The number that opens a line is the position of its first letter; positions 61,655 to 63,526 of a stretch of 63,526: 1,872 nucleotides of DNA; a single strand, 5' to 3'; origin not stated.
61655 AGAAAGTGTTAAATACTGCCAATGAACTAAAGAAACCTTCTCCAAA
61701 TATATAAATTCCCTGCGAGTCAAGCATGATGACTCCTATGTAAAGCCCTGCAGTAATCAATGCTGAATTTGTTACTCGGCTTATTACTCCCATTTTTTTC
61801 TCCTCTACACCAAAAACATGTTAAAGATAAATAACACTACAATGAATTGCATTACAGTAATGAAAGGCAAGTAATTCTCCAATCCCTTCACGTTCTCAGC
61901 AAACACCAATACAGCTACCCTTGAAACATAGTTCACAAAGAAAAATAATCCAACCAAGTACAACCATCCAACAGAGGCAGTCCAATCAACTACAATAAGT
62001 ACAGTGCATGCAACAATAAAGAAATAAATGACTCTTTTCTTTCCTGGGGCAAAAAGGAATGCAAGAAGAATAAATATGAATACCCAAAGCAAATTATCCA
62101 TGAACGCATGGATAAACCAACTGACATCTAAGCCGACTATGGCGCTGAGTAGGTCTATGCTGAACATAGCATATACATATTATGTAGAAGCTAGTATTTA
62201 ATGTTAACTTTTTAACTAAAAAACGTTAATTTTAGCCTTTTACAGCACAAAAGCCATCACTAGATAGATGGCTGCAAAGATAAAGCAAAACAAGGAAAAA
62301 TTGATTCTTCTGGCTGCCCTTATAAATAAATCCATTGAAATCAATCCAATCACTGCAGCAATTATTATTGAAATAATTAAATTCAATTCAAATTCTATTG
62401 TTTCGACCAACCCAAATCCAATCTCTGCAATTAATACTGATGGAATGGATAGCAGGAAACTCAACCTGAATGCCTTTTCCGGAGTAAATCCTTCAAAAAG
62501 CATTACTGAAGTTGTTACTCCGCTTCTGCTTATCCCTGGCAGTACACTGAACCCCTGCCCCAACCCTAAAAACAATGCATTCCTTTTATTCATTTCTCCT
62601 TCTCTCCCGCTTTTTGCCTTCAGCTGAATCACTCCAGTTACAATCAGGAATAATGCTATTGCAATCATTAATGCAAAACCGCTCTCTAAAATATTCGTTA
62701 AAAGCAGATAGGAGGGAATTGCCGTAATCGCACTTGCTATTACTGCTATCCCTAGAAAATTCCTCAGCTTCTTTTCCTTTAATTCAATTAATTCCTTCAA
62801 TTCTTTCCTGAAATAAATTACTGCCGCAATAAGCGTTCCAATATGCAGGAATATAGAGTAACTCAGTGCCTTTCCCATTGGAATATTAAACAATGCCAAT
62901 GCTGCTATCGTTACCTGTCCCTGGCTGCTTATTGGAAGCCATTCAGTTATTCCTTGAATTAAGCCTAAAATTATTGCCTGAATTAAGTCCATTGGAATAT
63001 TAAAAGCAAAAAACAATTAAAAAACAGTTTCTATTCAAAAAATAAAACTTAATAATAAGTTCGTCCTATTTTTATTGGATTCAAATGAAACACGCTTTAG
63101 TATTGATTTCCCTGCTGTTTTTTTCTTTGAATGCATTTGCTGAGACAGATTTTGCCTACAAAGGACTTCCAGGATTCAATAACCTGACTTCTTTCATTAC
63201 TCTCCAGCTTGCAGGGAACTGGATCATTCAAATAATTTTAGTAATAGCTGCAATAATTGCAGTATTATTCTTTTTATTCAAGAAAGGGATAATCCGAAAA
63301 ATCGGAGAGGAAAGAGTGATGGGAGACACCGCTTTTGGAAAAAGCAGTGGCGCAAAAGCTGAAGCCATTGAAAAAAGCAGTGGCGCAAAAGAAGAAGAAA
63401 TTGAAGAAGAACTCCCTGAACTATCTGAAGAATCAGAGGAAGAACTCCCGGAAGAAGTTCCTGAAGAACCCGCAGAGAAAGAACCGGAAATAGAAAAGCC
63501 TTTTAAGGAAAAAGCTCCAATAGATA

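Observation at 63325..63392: Near-identical copy of the ribosomal-tail repeat in an unrelated membrane protein 38 kb away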

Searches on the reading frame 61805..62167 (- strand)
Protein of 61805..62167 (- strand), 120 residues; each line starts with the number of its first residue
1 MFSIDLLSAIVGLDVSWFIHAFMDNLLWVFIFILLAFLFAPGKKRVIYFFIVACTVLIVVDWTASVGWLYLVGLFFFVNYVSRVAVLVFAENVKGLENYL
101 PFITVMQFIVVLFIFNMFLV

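Call 32: find_encoding_contigs(protein=window:61805-62167:-, flank=10000, max_places=6)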
Protein window:61805-62167:- (120 aa): no gene with exactly this product is on record in the collection.

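Call 66: search_protein_families(library=pfam, proteins=[window:61805-62167:-], max_evalue=0.001)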
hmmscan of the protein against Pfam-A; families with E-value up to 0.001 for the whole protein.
window:61805-62167:- (120 aa): 0 families

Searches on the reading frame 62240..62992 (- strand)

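Call 66: search_protein_families(library=pfam, proteins=[window:62240-62992:-], max_evalue=0.001)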
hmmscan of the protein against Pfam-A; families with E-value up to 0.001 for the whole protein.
window:62240-62992:- (250 aa): 1 family
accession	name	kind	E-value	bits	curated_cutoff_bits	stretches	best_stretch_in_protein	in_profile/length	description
PF02673.24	BacA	-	1.1e-47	163.4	33.4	1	6-238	1-253/257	Bacitracin resistance protein BacA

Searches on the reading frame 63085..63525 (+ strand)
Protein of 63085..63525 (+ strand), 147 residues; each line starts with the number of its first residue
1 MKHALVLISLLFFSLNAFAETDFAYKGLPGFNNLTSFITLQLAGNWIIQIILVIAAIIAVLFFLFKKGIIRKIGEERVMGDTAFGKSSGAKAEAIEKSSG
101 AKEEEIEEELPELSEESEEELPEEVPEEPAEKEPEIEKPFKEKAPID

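Call 25: search_protein_families(library=pfam, proteins=[window:63085-63525:+], max_evalue=0.01)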
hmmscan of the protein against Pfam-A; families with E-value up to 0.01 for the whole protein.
window:63085-63525:+ (147 aa): 2 families
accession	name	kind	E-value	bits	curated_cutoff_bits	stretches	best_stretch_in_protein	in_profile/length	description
PF01496.24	V_ATPase_I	-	0.0017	16.8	30.7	1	44-119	611-684/815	V-type ATPase 116kDa subunit family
PF05887.16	Trypan_PARP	-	0.0018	18.7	100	1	74-137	31-94/134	Procyclic acidic repetitive protein (PARP)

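Call 34: find_homologous_proteins(query=window:63085-63525:+, max_evalue=0.01)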
Query window:63085-63525:+ (147 aa): 4 proteins with E <= 0.01 among 260 candidates.
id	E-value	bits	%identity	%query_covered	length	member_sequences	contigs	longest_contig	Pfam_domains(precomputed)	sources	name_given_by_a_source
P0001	1.3e-84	299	100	100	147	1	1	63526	-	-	-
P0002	1.3e-45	173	81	58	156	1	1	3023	-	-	-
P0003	5.0e-39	152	81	58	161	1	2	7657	-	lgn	-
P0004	1.9e-4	40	82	19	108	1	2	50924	-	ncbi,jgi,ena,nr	ncbi:MAG: hypothetical protein ABIE23_01005 [archaeon]|nr:hypothetical protein [Candidatus Micrarcha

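Call 36: find_encoding_contigs(protein=P0003, flank=10000, max_places=4)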
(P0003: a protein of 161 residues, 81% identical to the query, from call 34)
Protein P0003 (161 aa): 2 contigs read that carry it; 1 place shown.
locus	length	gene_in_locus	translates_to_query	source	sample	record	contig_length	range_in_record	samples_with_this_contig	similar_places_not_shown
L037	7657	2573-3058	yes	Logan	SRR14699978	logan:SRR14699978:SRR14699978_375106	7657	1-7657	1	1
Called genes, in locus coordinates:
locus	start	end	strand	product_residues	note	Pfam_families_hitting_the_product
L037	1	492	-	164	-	?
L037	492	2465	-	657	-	-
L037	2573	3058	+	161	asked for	-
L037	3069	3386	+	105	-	-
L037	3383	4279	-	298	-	PF02219:MTHFR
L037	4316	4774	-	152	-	PF00339:Arrestin_N (weak)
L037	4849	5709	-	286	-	-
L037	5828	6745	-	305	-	-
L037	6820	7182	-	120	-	PF01050:MannoseP_isomer (weak), PF07883:Cupin_2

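Call 37: find_encoding_contigs(protein=P0002, flank=10000, max_places=4)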
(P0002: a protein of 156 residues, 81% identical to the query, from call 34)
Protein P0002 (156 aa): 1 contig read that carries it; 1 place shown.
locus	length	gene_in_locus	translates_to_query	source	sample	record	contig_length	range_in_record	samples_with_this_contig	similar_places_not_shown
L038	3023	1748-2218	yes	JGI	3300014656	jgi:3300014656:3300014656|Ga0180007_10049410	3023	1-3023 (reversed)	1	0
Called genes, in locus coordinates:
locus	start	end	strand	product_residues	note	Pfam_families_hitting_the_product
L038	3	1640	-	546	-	?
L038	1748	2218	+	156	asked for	-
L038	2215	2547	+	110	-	-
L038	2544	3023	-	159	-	?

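Call 38: find_encoding_contigs(protein=P0004, flank=10000, max_places=4)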
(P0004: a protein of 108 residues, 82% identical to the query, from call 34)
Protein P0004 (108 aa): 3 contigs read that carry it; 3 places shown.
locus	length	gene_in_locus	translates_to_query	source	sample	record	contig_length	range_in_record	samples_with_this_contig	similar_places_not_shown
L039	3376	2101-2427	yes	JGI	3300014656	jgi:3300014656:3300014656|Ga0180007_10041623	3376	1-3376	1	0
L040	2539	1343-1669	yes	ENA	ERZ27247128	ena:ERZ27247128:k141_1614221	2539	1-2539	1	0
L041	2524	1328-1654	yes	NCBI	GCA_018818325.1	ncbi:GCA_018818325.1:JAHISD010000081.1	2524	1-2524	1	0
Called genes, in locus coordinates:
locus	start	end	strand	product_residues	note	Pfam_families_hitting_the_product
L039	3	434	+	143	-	?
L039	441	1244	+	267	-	-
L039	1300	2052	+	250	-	PF00705:PCNA_N, PF04139:Rad9 (weak), PF02747:PCNA_C (weak)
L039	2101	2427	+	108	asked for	-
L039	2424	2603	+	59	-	-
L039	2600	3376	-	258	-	?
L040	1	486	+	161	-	?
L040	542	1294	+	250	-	PF00705:PCNA_N, PF04139:Rad9 (weak), PF02747:PCNA_C (weak)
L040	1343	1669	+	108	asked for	-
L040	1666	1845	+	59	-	-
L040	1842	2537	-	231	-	PF00293:NUDIX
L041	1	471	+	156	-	?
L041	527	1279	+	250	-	PF00705:PCNA_N, PF04139:Rad9 (weak), PF02747:PCNA_C (weak)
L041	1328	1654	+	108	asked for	-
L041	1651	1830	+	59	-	-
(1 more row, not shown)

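Call 74: search_protein_families(library=pfam, proteins=[L037:2573-3058:+, L037:492-2465:-, L037:3069-3386:+], max_evalue=0.001)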
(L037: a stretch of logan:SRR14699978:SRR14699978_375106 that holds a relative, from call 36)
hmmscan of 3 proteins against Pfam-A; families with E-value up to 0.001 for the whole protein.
L037:2573-3058:+ (161 aa): 0 families

L037:492-2465:- (657 aa): 2 families
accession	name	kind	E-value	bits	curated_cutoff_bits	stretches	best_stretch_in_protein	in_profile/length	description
PF20990.2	DUF2207_C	-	8e-40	137.5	33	1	333-589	2-247/247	Predicted membrane protein (DUF2207) C-terminal domain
PF09972.14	DUF2207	-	1.3e-32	113.8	24.4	1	32-203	2-172/172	Predicted membrane protein (DUF2207) N-terminal domain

L037:3069-3386:+ (105 aa): 1 family
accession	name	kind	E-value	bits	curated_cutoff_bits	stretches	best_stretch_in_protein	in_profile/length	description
PF11460.13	DUF3007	-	4.4e-05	24.1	25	1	10-57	40-87/96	Protein of unknown function (DUF3007)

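Call 85: search_protein_representatives(protein=P0004)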
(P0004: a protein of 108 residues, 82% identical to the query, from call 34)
Query: 108 residues. Proteins with E-value up to 0.001 (for the whole library): 8; up to 1e-10: 1; up to 1e-30: 1. The best 8 are listed.
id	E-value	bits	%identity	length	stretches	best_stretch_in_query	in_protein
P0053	7.5e-32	125.3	85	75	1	1-74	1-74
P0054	2.9e-09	53.0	53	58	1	1-57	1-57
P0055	3.6e-06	43.1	44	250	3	64-107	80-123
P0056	1.4e-05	41.2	47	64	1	3-57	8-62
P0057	1.7e-04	37.8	38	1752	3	50-99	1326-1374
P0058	6.3e-04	36.0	33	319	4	50-102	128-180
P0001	6.3e-04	35.9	52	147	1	39-96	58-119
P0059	7.5e-04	35.7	42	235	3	61-100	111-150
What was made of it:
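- A search of 1.84 billion representative proteins with P0004 found no wider protein family carrying the unit (call 85).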
